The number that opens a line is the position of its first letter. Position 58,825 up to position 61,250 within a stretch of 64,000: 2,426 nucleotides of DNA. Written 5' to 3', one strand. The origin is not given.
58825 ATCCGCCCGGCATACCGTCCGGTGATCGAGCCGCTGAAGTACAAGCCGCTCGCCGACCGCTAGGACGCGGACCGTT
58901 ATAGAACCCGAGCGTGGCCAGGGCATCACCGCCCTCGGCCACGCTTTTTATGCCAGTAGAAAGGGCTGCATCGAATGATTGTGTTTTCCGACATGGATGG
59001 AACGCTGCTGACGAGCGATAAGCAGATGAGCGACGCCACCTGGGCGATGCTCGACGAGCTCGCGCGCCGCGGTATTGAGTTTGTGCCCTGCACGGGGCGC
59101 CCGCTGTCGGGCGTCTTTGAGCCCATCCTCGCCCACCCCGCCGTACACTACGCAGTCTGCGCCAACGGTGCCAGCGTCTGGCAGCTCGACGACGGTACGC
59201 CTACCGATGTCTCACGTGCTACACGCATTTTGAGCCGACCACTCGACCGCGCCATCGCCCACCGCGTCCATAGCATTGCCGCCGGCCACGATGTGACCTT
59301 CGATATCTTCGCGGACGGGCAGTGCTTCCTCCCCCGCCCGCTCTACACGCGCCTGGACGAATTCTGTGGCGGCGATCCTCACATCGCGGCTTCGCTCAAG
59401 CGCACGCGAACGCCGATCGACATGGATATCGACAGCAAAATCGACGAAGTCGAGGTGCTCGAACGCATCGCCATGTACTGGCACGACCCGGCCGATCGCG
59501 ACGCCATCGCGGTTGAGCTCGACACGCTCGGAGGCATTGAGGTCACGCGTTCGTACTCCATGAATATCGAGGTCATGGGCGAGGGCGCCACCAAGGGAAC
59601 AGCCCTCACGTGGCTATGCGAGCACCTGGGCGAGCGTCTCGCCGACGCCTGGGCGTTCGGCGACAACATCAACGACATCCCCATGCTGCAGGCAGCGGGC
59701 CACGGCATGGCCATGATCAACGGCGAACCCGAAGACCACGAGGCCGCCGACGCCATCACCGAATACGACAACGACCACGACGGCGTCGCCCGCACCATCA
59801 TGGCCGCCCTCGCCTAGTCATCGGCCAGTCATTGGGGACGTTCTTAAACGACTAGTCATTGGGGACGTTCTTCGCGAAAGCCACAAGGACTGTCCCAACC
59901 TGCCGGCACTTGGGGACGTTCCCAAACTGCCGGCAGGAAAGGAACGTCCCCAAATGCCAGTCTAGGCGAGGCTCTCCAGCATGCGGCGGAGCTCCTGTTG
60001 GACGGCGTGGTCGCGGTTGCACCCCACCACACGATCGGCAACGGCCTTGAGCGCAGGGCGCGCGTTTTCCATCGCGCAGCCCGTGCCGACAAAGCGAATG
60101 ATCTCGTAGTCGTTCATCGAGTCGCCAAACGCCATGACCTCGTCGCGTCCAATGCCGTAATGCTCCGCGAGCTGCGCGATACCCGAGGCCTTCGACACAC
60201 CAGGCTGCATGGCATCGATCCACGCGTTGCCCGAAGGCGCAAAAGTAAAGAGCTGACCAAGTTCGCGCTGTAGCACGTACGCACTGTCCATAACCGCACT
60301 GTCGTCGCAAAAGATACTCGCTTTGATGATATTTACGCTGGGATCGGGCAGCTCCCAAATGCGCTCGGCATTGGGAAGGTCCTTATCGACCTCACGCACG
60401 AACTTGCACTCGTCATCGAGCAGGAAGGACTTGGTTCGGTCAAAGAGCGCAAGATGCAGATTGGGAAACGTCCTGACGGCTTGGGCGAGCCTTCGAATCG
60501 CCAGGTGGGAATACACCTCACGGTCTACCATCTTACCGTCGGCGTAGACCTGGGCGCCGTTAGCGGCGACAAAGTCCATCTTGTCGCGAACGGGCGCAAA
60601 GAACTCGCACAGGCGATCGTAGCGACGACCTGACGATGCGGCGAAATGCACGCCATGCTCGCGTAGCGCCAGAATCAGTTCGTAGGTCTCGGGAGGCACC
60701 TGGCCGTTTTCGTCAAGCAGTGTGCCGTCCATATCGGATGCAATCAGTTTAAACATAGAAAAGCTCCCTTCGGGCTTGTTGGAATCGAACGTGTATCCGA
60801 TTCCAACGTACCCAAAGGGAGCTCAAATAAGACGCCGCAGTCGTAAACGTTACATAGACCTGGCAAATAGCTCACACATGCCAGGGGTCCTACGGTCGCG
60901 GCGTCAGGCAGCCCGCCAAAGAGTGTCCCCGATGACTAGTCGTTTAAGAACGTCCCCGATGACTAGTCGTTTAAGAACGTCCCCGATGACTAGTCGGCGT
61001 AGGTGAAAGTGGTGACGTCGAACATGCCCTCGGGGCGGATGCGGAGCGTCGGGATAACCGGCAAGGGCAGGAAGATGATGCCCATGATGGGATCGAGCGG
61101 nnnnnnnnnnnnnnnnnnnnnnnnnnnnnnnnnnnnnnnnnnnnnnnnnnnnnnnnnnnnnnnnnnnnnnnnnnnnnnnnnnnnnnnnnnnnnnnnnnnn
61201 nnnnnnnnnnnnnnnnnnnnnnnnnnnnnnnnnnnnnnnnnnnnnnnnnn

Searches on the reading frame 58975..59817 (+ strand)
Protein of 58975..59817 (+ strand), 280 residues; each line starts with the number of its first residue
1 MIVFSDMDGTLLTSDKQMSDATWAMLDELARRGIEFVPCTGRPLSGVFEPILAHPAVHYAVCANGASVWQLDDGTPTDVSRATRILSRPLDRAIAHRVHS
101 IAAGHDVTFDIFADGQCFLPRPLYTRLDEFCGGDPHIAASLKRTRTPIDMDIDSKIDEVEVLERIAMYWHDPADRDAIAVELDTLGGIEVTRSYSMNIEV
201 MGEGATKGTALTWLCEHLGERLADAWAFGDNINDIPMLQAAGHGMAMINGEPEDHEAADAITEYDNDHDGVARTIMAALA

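Call 15: search_protein_families(library=pfam, proteins=[window:58975-59817:+])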
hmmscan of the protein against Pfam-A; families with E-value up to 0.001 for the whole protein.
window:58975-59817:+ (280 aa): 4 families
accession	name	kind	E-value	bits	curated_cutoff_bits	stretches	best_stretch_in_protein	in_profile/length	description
PF08282.18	Hydrolase_3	-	4.3e-45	154.9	20.9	1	3-275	1-255/255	haloacid dehalogenase-like hydrolase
PF05116.19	S6PP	-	1.1e-10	42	20.3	1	188-260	145-223/247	Sucrose-6F-phosphate phosphohydrolase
PF00702.32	Hydrolase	-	1.9e-08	35.3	26.4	1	199-242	148-191/191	haloacid dehalogenase-like hydrolase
PF12710.13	HAD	-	2.2e-05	25.4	27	0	215-239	164-189/189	haloacid dehalogenase-like hydrolase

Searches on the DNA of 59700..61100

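Call 14: search_rna_families(source=window, start=59700, end=61100, threshold=evalue, max_evalue=10, show_alignments=3)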
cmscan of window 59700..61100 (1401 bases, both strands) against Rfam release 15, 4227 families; matches with E-value up to 10: 4.
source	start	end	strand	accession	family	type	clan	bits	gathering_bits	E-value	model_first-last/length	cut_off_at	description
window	59904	59959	-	RF03201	mir-617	Gene; miRNA;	-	20.6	80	0.4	1-82/82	no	mir-617 microRNA precursor family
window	59906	59957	-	RF04159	MIR1437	Gene; miRNA;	-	20.2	168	1.4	1-192/192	no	MIR1437 microRNA precursor family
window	59906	59957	+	RF04159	MIR1437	Gene; miRNA;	-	16.4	168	9.3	1-192/192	no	MIR1437 microRNA precursor family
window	59903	59960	-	RF00830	mir-74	Gene; miRNA;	CL00090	15.8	57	4.3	1-80/80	no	mir-74 microRNA precursor family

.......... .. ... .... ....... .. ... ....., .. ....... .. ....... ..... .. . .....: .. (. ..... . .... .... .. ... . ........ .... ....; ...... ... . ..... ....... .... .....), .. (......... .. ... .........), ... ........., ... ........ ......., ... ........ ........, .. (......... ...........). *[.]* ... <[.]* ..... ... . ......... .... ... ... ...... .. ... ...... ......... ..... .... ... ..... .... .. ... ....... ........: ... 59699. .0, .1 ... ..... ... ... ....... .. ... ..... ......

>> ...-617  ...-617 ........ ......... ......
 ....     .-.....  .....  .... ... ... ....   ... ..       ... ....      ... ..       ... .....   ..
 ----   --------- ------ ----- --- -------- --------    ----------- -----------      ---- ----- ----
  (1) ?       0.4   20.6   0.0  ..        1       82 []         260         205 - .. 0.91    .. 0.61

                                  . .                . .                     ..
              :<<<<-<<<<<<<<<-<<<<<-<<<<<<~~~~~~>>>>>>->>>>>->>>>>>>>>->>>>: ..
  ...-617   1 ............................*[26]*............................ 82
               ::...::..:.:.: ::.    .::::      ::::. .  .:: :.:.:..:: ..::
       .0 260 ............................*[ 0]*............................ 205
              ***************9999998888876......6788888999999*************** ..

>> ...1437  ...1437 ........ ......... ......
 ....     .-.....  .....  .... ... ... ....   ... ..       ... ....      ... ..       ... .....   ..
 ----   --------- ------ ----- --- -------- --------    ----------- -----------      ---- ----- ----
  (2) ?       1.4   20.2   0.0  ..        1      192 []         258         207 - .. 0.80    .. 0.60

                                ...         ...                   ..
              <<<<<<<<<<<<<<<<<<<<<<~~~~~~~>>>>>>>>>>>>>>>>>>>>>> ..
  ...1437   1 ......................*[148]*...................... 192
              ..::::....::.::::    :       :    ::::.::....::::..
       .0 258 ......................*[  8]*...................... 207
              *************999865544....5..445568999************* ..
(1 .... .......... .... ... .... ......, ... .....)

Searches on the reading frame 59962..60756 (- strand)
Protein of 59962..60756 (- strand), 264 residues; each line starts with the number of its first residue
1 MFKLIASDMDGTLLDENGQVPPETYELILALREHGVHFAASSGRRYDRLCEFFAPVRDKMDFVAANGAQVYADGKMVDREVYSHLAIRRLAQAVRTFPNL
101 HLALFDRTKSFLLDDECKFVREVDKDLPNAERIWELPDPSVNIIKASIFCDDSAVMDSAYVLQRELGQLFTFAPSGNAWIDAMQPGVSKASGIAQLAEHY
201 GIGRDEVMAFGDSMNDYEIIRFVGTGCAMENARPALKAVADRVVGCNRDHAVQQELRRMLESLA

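Call 15: search_protein_families(library=pfam, proteins=[window:59962-60756:-])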
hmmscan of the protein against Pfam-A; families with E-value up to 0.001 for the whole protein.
window:59962-60756:- (264 aa): 4 families
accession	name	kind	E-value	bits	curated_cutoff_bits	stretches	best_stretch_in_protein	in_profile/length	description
PF08282.18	Hydrolase_3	-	3.7e-51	174.7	20.9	1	5-256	1-255/255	haloacid dehalogenase-like hydrolase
PF00702.32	Hydrolase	-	2.6e-09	38.2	26.4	1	2-221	1-188/191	haloacid dehalogenase-like hydrolase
PF05116.19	S6PP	-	2.2e-08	34.4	20.3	1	141-239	115-216/247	Sucrose-6F-phosphate phosphohydrolase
PF12710.13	HAD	-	0.00052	20.9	27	0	186-219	152-187/189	haloacid dehalogenase-like hydrolase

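Call 16: find_encoding_contigs(protein=window:59962-60756:-, flank=6000, max_places=10)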
Protein window:59962-60756:- (264 aa): 22 contigs read that carry it; 6 places shown.
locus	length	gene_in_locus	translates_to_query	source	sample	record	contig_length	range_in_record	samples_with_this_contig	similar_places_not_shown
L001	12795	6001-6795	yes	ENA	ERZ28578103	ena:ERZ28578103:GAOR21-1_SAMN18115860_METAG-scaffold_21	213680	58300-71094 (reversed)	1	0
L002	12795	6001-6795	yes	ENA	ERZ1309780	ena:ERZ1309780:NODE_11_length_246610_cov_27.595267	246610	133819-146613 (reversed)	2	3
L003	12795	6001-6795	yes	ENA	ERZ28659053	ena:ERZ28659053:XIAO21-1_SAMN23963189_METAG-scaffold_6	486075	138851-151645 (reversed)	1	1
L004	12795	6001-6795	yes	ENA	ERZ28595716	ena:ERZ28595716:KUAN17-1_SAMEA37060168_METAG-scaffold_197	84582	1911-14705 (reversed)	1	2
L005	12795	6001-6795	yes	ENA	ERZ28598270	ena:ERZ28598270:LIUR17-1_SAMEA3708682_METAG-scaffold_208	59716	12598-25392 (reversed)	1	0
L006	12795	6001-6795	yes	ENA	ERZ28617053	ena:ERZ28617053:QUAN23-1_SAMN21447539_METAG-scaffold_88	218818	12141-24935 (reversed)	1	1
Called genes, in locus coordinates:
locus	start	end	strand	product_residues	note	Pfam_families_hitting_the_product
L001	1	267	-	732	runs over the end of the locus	-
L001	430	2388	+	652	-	PF01136:Peptidase_U32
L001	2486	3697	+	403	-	PF00579:tRNA-synt_1b, PF22421:SYY_C-terminal (weak), PF01479:S4 (weak)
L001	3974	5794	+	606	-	PF01979:Amidohydro_1, PF07969:Amidohydro_3 (weak), PF13382:Adenine_deam_C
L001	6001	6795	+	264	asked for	PF00702:Hydrolase, PF05116:S6PP (faint), PF08282:Hydrolase_3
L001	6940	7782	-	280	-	PF00702:Hydrolase (faint), PF08282:Hydrolase_3, PF05116:S6PP (weak)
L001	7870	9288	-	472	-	PF00285:Citrate_synt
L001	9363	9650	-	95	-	PF01842:ACT, PF13740:ACT_6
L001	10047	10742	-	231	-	PF00589:Phage_integrase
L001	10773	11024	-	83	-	PF12844:HTH_19 (weak), PF13443:HTH_26, PF01381:HTH_3 (weak)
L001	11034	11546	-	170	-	-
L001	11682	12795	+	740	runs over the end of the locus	-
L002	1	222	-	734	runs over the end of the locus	-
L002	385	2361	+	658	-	PF01136:Peptidase_U32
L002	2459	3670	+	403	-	PF00579:tRNA-synt_1b, PF22421:SYY_C-terminal (weak), PF01479:S4 (weak)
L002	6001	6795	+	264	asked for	PF00702:Hydrolase, PF05116:S6PP (faint), PF08282:Hydrolase_3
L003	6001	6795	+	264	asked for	PF00702:Hydrolase, PF05116:S6PP (faint), PF08282:Hydrolase_3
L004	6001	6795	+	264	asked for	PF00702:Hydrolase, PF05116:S6PP (faint), PF08282:Hydrolase_3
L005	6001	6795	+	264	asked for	PF00702:Hydrolase, PF05116:S6PP (faint), PF08282:Hydrolase_3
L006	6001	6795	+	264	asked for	PF00702:Hydrolase, PF05116:S6PP (faint), PF08282:Hydrolase_3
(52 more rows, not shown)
